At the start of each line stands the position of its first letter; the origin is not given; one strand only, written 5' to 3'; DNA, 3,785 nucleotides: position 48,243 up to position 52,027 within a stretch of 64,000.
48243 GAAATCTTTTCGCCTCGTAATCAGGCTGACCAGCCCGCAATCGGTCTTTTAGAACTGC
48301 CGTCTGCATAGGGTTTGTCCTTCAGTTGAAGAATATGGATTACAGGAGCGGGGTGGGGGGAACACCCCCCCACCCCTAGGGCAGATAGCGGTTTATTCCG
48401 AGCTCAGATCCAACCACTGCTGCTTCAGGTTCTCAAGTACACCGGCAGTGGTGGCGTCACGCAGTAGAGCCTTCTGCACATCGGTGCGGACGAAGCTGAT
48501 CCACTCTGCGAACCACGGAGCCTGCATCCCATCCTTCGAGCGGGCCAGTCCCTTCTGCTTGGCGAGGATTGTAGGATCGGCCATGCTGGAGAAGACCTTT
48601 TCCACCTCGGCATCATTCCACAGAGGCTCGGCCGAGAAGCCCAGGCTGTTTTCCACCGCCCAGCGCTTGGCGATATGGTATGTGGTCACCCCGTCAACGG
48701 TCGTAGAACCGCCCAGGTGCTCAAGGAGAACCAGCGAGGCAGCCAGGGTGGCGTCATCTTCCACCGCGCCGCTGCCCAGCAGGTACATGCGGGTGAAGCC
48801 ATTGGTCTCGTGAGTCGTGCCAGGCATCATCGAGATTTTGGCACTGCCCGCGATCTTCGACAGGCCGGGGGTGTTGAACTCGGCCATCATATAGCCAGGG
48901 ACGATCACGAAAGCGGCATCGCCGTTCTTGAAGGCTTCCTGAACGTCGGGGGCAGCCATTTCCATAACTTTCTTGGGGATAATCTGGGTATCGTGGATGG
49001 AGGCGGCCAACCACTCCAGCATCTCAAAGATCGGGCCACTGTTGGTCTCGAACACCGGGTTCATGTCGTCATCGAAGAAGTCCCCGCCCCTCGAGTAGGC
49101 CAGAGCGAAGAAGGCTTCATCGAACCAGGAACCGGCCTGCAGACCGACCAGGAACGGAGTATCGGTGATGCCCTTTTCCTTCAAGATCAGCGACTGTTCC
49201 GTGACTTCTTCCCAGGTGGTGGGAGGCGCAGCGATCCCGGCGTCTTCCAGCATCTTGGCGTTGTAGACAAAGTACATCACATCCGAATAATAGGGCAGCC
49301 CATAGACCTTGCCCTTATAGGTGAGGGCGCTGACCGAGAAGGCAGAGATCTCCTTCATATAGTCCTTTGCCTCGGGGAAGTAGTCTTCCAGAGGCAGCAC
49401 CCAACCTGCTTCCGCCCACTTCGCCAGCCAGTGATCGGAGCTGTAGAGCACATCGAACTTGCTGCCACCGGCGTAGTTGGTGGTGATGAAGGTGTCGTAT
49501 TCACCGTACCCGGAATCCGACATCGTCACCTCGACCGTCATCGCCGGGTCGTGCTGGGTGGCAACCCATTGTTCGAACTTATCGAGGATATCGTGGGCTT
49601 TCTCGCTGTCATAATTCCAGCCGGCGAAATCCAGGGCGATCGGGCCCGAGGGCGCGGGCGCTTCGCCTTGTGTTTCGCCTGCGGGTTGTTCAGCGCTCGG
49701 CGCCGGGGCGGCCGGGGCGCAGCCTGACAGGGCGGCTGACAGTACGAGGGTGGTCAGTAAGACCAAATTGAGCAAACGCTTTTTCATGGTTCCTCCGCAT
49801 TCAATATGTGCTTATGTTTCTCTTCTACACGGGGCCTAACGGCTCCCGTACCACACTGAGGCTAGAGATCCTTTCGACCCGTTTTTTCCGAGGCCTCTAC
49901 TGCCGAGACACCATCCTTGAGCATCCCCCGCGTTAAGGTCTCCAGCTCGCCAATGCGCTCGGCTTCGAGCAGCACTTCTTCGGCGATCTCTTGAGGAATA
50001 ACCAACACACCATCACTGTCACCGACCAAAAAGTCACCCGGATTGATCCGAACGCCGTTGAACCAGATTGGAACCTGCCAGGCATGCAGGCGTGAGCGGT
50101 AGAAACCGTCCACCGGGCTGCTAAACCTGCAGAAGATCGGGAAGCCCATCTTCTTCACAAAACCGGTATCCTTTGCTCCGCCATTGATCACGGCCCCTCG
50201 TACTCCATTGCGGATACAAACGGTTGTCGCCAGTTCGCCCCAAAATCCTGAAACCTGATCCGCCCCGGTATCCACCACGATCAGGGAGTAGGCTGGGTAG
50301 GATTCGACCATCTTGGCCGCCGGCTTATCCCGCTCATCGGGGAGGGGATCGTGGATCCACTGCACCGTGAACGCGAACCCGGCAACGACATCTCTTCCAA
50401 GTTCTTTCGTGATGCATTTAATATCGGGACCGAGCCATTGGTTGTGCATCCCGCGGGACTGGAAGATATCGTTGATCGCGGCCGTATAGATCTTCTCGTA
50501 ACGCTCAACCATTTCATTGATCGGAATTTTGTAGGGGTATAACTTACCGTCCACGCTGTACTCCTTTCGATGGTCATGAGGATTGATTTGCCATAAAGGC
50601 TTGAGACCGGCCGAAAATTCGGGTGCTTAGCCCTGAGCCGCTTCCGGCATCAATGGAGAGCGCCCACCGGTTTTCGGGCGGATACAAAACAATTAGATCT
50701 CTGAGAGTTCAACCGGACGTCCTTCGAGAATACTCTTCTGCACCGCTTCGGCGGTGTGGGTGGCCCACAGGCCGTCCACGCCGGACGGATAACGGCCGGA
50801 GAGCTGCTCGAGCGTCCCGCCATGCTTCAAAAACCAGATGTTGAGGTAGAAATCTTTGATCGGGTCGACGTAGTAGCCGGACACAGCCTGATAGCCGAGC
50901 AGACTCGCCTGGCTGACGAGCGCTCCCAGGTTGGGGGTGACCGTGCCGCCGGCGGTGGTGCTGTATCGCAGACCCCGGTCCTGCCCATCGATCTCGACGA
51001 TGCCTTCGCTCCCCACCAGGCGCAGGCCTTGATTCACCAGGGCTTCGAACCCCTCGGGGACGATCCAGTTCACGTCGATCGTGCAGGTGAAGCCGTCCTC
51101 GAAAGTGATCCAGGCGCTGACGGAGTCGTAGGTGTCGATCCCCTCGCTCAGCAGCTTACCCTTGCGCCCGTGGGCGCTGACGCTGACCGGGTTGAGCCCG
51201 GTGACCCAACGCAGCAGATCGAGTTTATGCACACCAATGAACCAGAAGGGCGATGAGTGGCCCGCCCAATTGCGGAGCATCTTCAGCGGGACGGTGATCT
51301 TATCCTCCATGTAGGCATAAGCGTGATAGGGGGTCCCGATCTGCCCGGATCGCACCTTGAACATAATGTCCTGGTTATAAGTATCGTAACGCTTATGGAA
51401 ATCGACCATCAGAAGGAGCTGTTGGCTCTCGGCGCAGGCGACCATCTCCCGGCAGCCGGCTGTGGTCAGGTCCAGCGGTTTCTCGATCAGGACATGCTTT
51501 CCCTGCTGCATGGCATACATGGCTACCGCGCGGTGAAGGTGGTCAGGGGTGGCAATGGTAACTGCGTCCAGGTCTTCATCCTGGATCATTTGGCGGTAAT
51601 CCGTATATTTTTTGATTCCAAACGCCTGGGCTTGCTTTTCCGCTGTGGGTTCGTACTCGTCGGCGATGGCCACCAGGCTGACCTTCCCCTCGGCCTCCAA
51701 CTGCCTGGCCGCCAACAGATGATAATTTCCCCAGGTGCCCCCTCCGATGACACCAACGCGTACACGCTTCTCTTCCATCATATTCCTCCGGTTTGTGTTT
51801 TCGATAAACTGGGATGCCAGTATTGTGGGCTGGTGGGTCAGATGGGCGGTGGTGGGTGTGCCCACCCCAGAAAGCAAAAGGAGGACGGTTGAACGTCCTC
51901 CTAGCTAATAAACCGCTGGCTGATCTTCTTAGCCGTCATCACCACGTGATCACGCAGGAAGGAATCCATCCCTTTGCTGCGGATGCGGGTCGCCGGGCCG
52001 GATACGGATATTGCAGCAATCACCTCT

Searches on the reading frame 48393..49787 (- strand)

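Call 65: search_protein_families(library=pfam, proteins=[window:48393-49787:-], max_evalue=0.0001)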
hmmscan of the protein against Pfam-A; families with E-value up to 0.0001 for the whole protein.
window:48393-49787:- (464 aa): 2 families
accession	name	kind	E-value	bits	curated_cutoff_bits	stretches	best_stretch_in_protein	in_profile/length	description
PF01547.30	SBP_bac_1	-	4.4e-31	109.4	26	1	85-307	24-246/307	Bacterial extracellular solute-binding protein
PF13416.11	SBP_bac_8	-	9.1e-21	75.3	27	1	69-358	4-243/279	Bacterial extracellular solute-binding protein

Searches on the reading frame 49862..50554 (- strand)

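Call 65: search_protein_families(library=pfam, proteins=[window:49862-50554:-], max_evalue=0.0001)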
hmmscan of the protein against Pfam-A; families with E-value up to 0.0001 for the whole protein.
window:49862-50554:- (230 aa): 1 family
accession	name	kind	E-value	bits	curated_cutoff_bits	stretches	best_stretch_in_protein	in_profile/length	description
PF03737.21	RraA-like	-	6e-30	104.9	24.5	1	24-185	1-152/152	Aldolase/RraA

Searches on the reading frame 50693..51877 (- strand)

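Call 65: search_protein_families(library=pfam, proteins=[window:50693-51877:-], max_evalue=0.0001)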
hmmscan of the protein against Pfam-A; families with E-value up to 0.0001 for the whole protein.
window:50693-51877:- (394 aa): 3 families
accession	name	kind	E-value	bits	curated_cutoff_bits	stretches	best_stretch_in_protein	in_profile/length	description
PF01408.29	GFO_IDH_MocA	-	3.1e-29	102.6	24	1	39-160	1-120/120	Oxidoreductase family, NAD-binding Rossmann fold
PF22725.1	GFO_IDH_MocA_C3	-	3.6e-17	63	27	1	175-294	8-123/124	GFO/IDH/MocA C-terminal domain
PF02894.22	GFO_IDH_MocA_C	-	4.1e-08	33.7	22.9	1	203-302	31-135/218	Oxidoreductase family, C-terminal alpha/beta domain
